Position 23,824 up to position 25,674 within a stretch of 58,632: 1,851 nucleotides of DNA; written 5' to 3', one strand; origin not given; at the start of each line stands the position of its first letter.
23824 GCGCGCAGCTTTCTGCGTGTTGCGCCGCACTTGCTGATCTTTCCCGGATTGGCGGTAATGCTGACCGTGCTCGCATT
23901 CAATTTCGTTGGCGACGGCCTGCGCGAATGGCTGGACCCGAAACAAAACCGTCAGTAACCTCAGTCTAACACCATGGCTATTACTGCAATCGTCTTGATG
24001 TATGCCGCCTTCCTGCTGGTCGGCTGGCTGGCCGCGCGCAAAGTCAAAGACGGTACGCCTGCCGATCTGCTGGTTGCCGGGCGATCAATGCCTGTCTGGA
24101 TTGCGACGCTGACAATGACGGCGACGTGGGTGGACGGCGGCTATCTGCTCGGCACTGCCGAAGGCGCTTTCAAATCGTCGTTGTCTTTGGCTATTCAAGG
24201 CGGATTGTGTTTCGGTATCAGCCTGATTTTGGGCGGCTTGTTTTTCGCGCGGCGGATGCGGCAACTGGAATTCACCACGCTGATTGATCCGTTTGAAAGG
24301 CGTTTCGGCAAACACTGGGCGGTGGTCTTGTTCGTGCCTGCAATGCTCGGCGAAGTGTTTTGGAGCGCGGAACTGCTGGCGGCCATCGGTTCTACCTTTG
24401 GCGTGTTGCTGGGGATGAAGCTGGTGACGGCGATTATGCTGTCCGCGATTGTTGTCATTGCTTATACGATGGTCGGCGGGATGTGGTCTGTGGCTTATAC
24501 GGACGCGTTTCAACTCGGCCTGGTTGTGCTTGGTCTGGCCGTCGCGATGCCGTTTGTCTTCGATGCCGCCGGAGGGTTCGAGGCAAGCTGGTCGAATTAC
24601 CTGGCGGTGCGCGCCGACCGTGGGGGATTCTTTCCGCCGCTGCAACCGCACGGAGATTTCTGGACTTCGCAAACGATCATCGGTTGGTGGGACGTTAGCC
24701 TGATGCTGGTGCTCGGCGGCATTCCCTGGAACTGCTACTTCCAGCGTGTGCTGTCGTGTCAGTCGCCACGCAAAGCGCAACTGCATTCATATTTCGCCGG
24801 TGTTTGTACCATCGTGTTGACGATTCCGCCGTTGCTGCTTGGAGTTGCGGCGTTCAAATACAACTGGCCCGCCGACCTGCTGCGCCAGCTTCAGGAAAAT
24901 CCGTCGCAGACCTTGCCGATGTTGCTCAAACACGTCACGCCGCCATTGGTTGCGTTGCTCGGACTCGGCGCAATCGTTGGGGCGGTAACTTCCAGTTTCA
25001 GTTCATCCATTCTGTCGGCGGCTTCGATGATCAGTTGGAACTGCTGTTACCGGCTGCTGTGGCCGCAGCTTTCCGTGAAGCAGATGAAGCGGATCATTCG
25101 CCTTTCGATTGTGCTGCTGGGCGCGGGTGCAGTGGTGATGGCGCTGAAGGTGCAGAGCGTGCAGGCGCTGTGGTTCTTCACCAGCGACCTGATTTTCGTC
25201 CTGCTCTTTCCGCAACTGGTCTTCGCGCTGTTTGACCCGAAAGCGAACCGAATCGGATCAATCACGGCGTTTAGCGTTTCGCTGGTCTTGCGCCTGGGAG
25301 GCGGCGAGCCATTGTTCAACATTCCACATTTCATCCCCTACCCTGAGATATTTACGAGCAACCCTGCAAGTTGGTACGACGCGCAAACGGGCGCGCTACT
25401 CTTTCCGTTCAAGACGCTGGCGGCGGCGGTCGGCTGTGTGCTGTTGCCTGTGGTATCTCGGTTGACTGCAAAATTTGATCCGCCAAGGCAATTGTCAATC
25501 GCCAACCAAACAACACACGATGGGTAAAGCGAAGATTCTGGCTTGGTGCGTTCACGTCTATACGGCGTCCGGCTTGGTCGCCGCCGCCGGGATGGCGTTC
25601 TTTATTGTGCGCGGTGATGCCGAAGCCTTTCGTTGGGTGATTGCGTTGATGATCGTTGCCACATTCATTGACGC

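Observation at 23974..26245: CHT1/SLC5A7-like sodium symporter translationally coupled to phosphatidylcholine synthase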

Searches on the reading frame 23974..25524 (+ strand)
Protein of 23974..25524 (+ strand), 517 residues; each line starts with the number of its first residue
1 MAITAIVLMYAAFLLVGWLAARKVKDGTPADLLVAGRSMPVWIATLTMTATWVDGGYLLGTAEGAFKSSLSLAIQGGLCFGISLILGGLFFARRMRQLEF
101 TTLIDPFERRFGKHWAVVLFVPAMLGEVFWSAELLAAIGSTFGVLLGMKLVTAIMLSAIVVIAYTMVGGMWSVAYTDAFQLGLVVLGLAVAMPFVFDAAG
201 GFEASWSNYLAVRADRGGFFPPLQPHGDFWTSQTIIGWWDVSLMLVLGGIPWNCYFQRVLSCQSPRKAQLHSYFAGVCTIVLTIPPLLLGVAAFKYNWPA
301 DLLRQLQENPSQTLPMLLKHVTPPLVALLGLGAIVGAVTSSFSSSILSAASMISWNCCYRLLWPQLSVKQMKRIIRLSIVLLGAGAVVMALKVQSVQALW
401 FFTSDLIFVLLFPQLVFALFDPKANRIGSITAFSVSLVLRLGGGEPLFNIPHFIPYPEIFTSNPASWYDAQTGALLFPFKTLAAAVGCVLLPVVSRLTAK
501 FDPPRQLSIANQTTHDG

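Call 4: search_protein_families(library=pfam, proteins=[window:23974-25524:+], max_evalue=0.01)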
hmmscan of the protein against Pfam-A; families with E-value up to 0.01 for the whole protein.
window:23974-25524:+ (517 aa): 1 family
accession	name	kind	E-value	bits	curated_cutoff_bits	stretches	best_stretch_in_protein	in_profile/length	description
PF00474.23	SSF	-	2.8e-32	112.5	22.8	1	34-432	3-402/406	Sodium:solute symporter family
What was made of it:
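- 23974..25527 (+): CHT/SLC5A7-type sodium:solute symporter gene (517 aa), the predicted choline importer. Pfam SSF E 2.8e-32 (call 4).
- On Sodium:solute symporter family (Pfam PF00474, TC 2.A.21): PF00474 scores 112.5 bits against a cut-off of 22.8, covering residues 34-432 (call 4).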

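Call 5: search_protein_families(library=ncbifam, proteins=[window:23974-25524:+], max_evalue=0.01)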
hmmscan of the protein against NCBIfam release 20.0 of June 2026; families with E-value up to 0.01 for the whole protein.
window:23974-25524:+ (517 aa): 6 families
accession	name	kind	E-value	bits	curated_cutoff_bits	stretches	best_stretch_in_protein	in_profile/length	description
TIGR00813.1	sss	superfamily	1.2e-38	133.3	184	1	33-433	2-408/411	sodium/solute symporter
TIGR02121.1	Na_Pro_sym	equivalog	1.6e-18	66.8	515.5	1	5-432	6-426/488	sodium/proline symporter PutP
TIGR02119.1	panF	equivalog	7e-17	61.6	328.05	1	3-436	4-430/471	sodium/pantothenate symporter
NF007790.0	PRK10484.1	equivalog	2.9e-15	56.1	401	1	2-438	5-446/527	solute:sodium symporter family transporter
TIGR03648.1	Na_symport_lg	subfamily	3e-11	42.5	320.75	2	325-440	362-477/547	VC_2705 family sodium/solute symporter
NF011948.0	PRK15419.1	equivalog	3e-09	36.3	955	1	1-205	7-215/502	sodium/proline symporter PutP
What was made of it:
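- On CHT / SLC5A7 subfamily: PutP and PanF models score 67 and 62 bits, far below their cut-offs (call 5).
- On Bacterial phosphatidylcholine synthase (Pcs): Even so, Pcs models beat every non-Pcs model by more than 20 orders of magnitude in E-value (call 5).
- NCBIfam PutP and PanF models score only 67 and 62 bits, far below their cut-offs (call 5). The Pcs hits are below NCBIfam equivalog cut-offs (call 5).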

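Call 6: search_solved_structures(query=window:23974-25524:+, max_evalue=0.001, show_alignments=2)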
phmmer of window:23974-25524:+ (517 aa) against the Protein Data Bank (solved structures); distinct sequences matched with E-value up to 0.001: 15.
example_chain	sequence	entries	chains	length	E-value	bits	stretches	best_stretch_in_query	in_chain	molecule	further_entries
9rws_A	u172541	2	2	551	2.1e-134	452.6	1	5-508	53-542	Solute carrier family 5 (High affinity choline transporter), member 7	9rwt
8j74_A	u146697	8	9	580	7.1e-89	302.4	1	3-489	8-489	High affinity choline transporter 1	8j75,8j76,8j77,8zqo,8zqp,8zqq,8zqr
9bfi_A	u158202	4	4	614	8.5e-89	302.1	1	3-489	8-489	High affinity choline transporter 1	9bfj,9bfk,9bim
7sl9_A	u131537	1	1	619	1.4e-10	44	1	27-441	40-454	Sodium-coupled monocarboxylate transporter 1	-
7sl8_A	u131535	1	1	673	1.3e-09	40.9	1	3-211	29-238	Sodium/glucose cotransporter 1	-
7sla_A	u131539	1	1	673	1.3e-09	40.9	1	3-211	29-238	Sodium/glucose cotransporter 1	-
2xq2_A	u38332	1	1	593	1.5e-09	40.7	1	8-354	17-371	SODIUM/GLUCOSE COTRANSPORTER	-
5nv9_A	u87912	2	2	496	2.8e-09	39.8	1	10-441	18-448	Putative sodium:solute symporter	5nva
7wmv_A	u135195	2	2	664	4.8e-09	39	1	3-211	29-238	Sodium/glucose cotransporter 1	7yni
26va_A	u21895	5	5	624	4.5e-08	35.8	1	6-440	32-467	Sodium-dependent multivitamin transporter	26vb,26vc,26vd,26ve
3dh4_A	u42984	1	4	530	4.3e-07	32.6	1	34-354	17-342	Sodium/glucose cotransporter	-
7vsi_A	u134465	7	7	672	3.1e-06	29.7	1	9-212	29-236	Sodium/glucose cotransporter 2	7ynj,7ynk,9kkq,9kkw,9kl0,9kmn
8hb0_A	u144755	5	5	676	3.1e-06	29.7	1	9-212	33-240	Sodium/glucose cotransporter 2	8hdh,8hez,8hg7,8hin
2xq2_B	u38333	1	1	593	1.6e-05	27.3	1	38-354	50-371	SODIUM/GLUCOSE COTRANSPORTER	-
9zfl_A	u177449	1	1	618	0.00088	21.6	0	18-385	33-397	Sodium/iodide cotransporter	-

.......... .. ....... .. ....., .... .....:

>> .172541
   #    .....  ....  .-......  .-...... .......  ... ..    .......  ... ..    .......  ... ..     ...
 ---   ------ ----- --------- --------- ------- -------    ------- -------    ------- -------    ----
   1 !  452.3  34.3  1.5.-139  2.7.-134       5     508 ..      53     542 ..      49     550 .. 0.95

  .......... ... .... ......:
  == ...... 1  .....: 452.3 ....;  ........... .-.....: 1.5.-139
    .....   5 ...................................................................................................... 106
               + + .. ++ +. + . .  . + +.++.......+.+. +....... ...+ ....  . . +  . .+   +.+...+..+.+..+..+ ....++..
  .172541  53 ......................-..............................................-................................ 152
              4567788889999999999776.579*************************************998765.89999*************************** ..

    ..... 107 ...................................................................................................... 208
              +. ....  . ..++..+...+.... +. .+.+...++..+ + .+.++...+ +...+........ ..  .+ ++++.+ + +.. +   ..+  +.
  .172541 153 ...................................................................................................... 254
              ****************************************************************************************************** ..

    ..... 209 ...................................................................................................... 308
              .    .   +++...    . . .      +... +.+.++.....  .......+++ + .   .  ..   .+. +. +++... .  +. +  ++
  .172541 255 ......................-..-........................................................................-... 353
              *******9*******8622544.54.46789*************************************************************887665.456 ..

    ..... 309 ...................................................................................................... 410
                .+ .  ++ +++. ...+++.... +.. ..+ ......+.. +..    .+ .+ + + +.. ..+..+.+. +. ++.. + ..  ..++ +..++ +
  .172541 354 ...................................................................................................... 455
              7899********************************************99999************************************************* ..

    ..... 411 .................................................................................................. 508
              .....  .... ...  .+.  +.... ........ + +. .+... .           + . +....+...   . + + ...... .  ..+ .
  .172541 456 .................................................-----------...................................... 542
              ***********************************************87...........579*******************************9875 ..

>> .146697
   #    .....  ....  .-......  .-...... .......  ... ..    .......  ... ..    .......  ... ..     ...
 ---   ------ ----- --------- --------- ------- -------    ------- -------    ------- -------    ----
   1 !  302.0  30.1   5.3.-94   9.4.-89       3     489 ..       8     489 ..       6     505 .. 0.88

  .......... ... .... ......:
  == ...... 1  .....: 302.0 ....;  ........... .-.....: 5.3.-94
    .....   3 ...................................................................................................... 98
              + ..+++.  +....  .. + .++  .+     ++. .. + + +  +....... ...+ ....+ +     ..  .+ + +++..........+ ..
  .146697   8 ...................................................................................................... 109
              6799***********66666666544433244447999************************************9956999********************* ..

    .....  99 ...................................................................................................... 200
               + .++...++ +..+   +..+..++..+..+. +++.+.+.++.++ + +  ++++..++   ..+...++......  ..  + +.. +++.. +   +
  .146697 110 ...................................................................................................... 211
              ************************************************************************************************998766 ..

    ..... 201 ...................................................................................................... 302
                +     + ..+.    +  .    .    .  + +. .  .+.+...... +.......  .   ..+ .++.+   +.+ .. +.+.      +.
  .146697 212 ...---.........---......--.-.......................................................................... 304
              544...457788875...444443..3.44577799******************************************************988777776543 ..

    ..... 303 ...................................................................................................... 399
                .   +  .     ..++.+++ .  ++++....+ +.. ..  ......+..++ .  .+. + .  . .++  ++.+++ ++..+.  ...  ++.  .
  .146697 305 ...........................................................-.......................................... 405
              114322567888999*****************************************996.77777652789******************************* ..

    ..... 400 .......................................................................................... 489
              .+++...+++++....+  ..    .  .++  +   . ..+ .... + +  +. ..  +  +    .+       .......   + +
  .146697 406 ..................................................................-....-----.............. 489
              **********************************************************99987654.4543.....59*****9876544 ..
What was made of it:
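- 23974..25527 (+): PDB phmmer: sfCHT 9RWS E 2e-134, human CHT1 E 7e-89, next SSS member 44 bits (call 6).
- On CHT / SLC5A7 subfamily: 452 bits to sfCHT and 302 bits to human CHT1, against at most 44 bits to SMCT1, SGLT, vSGLT, SiaT, SMVT or NIS (call 6).
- Checked: The next SSS member, SMCT1, scores 44 bits (call 6).
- It scores 452 and 302 bits to the two experimentally characterised choline transporters, against at most 44 bits to any other solved SSS member (call 6).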

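Call 17: find_homologous_proteins(query=window:23974-25524:+, max_evalue=1e-30)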
Query window:23974-25524:+ (517 aa): 2315 proteins with E <= 1e-30 among 8000 candidates; the best 120 are listed.
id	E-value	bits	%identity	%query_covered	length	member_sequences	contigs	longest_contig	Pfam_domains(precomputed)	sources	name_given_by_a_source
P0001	0.0e+0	1054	91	100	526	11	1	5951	PF00474.24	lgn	-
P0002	0.0e+0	1020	89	100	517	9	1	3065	PF00474.24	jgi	jgi:high affinity choline transporter 7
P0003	2.2e-297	1005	88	99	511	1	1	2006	PF00474.24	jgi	-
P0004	1.0e-296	1003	88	99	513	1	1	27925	PF00474.24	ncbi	-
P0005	1.5e-296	1003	89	98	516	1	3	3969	PF00474.24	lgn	-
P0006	5.9e-296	1001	88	99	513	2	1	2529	PF00474.24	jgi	-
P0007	8.9e-296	1000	89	98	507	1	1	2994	PF00474.24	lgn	-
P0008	1.5e-295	999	88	98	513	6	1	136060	PF00474.24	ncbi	-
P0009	1.8e-295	999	89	98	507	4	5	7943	PF00474.24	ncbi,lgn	-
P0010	2.1e-295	999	88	98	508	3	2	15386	PF00474.24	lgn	-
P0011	3.7e-295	998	87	100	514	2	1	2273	PF00474.24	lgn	-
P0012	6.2e-295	997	89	98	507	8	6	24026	PF00474.24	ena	-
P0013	4.8e-294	994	88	97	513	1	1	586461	PF00474.24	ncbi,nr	ncbi:MAG: sodium:solute symporter family protein [Acidobacteria bacterium]|nr:sodium:solute symporte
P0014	1.2e-292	990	87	98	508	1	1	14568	PF00474.24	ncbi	-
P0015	1.8e-292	989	88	97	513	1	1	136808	PF00474.24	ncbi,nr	ncbi:MAG: sodium:solute symporter family protein [Acidobacteriota bacterium]|nr:sodium:solute sympor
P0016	5.5e-292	987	87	98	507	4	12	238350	PF00474.24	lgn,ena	-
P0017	6.3e-292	987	89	96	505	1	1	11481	PF00474.24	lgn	-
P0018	1.2e-291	986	89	97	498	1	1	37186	PF00474.24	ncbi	-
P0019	2.2e-291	986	87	98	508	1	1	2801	PF00474.24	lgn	-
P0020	2.3e-291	985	86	99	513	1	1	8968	PF00474.24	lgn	-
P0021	1.7e-290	983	87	98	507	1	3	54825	PF00474.24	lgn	-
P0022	6.7e-289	977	86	98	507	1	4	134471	PF00474.24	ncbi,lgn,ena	-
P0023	7.0e-289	977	86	99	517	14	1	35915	PF00474.24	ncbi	ncbi:MAG: sodium:solute symporter family protein [Blastocatellia bacterium]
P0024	1.4e-288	976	86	99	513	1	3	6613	PF00474.24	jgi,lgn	jgi:high affinity choline transporter 7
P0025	2.7e-288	975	85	99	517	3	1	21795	PF00474.24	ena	-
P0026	3.6e-288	975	86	98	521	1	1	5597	PF00474.24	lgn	-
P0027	8.0e-288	974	87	97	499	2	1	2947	PF00474.24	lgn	-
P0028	4.7e-286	968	85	99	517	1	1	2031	PF00474.24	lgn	-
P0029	5.8e-280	948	83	100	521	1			PF00474.24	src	-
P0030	9.9e-279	944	83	100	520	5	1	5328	PF00474.24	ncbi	ncbi:MAG: sodium:solute symporter family protein [Blastocatellia bacterium]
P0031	7.3e-276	934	82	100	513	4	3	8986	PF00474.24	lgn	-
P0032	1.1e-274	930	83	98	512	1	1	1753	PF00474.24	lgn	-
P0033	1.7e-274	930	82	100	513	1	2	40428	PF00474.24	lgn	-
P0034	2.7e-273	926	80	100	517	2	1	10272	PF00474.24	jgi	jgi:high affinity choline transporter 7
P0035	1.8e-272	923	82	99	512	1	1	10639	PF00474.24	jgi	-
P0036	2.1e-272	923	83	98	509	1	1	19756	PF00474.24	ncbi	-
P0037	3.7e-272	922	83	98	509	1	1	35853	PF00474.24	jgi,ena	-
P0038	7.3e-272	921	88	92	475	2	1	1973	PF00474.24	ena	-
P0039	1.7e-271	920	81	98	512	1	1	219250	PF00474.24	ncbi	-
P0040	2.7e-271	919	83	97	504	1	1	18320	PF00474.24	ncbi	-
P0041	2.7e-270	916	80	98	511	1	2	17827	PF00474.24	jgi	jgi:high affinity choline transporter 7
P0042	1.1e-268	911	82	98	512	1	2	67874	PF00474.24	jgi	jgi:high affinity choline transporter 7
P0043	6.1e-268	908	82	97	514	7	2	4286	PF00474.24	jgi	jgi:high affinity choline transporter 7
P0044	1.5e-267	907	82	97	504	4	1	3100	PF00474.24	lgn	-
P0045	2.3e-267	906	80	99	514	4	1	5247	PF00474.24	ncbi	ncbi:MAG: sodium:solute symporter family protein [Blastocatellia bacterium]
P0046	1.1e-266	904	79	100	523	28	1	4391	PF00474.24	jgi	-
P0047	3.3e-266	902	78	100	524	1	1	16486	PF00474.24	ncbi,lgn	-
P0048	3.4e-266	902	79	98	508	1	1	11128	PF00474.24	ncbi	-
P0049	6.7e-265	898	78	100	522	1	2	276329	PF00474.24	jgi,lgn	jgi:high affinity choline transporter 7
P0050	1.1e-264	897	79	100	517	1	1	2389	PF00474.24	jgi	jgi:high affinity choline transporter 7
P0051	3.8e-264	896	78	98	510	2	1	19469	PF00474.24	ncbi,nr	ncbi:MAG TPA: sodium:solute symporter family protein [Blastocatellia bacterium]|nr:sodium:solute sym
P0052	4.0e-264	896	79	98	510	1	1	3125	PF00474.24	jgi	jgi:high affinity choline transporter 7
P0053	2.7e-263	893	81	97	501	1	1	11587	PF00474.24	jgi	jgi:high affinity choline transporter 7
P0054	3.3e-263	893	79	98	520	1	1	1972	PF00474.24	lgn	-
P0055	3.8e-263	892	80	98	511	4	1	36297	PF00474.24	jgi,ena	-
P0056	2.5e-261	886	77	100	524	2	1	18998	PF00474.24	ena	-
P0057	1.3e-260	884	78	98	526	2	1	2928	PF00474.24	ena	-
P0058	3.7e-260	882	77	100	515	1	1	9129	PF00474.24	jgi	jgi:high affinity choline transporter 7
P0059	1.0e-257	874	77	98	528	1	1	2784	PF00474.24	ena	-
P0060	1.9e-257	874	77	98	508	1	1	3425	PF00474.24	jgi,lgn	jgi:high affinity choline transporter 7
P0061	2.2e-257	873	77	98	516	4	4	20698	PF00474.24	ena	-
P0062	2.3e-256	870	77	98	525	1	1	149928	PF00474.24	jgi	jgi:high affinity choline transporter 7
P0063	4.9e-256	869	77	98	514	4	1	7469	PF00474.24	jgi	jgi:high affinity choline transporter 7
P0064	2.1e-255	867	78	98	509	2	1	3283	PF00474.24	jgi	jgi:high affinity choline transporter 7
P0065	2.6e-255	866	77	98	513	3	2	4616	PF00474.24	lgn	-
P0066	2.0e-254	864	75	100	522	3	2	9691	PF00474.24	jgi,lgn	jgi:high affinity choline transporter 7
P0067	3.0e-253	860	76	98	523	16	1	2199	PF00474.24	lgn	-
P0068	5.6e-253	859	77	98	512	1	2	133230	PF00474.24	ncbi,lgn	-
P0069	3.2e-252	856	75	97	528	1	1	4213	PF00474.24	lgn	-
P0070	1.5e-251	854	75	99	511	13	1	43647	PF00474.24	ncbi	ncbi:MAG: sodium:solute symporter family protein [Acidobacteriota bacterium]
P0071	4.9e-251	852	74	100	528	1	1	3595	PF00474.24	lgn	-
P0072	5.3e-251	852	74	98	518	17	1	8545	PF00474.24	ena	-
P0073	8.4e-250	848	77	97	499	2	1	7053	PF00474.24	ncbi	ncbi:MAG: sodium:solute symporter family protein [Blastocatellia bacterium]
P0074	1.6e-249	847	76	98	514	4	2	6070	PF00474.24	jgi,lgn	jgi:high affinity choline transporter 7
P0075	1.2e-246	838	75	98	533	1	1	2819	PF00474.24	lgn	-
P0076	6.7e-246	835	74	98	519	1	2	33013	PF00474.24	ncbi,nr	ncbi:MAG: sodium:solute symporter family protein [Blastocatellia bacterium]|nr:sodium:solute symport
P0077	1.5e-245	834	74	98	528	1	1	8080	PF00474.24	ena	-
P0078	1.6e-245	834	74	98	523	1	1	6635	PF00474.24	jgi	jgi:solute carrier family 5 (high affinity choline transporter), member 7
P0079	3.9e-245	833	72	99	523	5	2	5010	PF00474.24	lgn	-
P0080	4.5e-245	833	74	98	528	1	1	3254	PF00474.24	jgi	jgi:solute carrier family 5 (high affinity choline transporter), member 7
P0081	7.0e-245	832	73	98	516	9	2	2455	PF00474.24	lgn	-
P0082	4.0e-244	830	74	100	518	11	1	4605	PF00474.24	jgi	jgi:Na+/proline symporter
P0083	4.3e-244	829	72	100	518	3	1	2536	PF00474.24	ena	-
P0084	5.8e-244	829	72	100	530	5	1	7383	PF00474.24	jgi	jgi:solute carrier family 5 (high affinity choline transporter), member 7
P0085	1.3e-243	828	74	98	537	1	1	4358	PF00474.24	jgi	jgi:high affinity choline transporter 7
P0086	2.4e-243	827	73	98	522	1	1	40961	PF00474.24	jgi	jgi:high affinity choline transporter 7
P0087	3.4e-243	826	72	98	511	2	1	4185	PF00474.24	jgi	jgi:solute carrier family 5 (high affinity choline transporter), member 7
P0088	3.4e-243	826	73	100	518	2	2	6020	PF00474.24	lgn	-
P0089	1.5e-242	824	73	98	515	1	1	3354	PF00474.24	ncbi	-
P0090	1.5e-242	824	72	100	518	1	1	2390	PF00474.24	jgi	jgi:solute carrier family 5 (high affinity choline transporter), member 7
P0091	3.6e-242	823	74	98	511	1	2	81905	PF00474.24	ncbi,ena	-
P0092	5.1e-242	823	72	98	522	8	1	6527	PF00474.24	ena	-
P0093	1.2e-241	821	71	100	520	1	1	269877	PF00474.24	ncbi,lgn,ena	-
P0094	1.5e-241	821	74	98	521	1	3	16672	PF00474.24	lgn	-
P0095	2.5e-241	820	74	98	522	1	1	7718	PF00474.24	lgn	-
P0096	5.5e-241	819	72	98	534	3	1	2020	PF00474.24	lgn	-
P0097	6.7e-241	819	71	100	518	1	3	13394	PF00474.24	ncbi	-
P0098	1.4e-240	818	72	99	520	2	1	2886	PF00474.24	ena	-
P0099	4.5e-240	816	73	98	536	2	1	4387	PF00474.24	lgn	-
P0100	6.7e-240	816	71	99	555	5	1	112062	PF00474.24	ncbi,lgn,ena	-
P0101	3.6e-239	813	72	98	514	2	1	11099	PF00474.24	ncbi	ncbi:MAG: sodium:solute symporter family protein [Acidobacteriota bacterium]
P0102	3.8e-239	813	71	100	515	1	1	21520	PF00474.24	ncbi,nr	ncbi:MAG TPA: sodium:solute symporter family protein [Blastocatellia bacterium]|nr:sodium:solute sym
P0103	7.1e-239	812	72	98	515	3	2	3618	PF00474.24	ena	-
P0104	8.2e-239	812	71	100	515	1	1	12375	PF00474.24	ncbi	-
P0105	9.3e-239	812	72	98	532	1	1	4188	PF00474.24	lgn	-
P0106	1.2e-238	812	71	99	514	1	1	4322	PF00474.24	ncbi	-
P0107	2.5e-238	810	72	97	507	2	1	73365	PF00474.24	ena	-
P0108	2.6e-238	810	71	99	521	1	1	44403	PF00474.24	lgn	-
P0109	2.7e-238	810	72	99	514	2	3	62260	PF00474.24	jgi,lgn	jgi:high affinity choline transporter 7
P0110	3.9e-238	810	72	100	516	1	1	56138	PF00474.24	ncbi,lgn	-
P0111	4.6e-238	810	72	98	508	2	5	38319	PF00474.24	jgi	jgi:high affinity choline transporter 7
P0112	6.4e-238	809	71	98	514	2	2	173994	PF00474.24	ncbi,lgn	-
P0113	7.1e-238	809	70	98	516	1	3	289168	PF00474.24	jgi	jgi:solute carrier family 5 (high affinity choline transporter), member 7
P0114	1.1e-237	808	71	98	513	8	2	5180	PF00474.24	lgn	-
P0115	1.5e-237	808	71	100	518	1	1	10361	PF00474.24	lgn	-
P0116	1.6e-237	808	69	99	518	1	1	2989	PF00474.24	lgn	-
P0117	2.3e-237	807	73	98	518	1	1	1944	PF00474.24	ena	-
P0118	3.9e-237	807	74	98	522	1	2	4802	PF00474.24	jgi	jgi:solute carrier family 5 (high affinity choline transporter), member 7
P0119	7.9e-237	805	71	98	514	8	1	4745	PF00474.24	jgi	jgi:high affinity choline transporter 7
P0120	1.3e-236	805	72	98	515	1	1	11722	PF00474.24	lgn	-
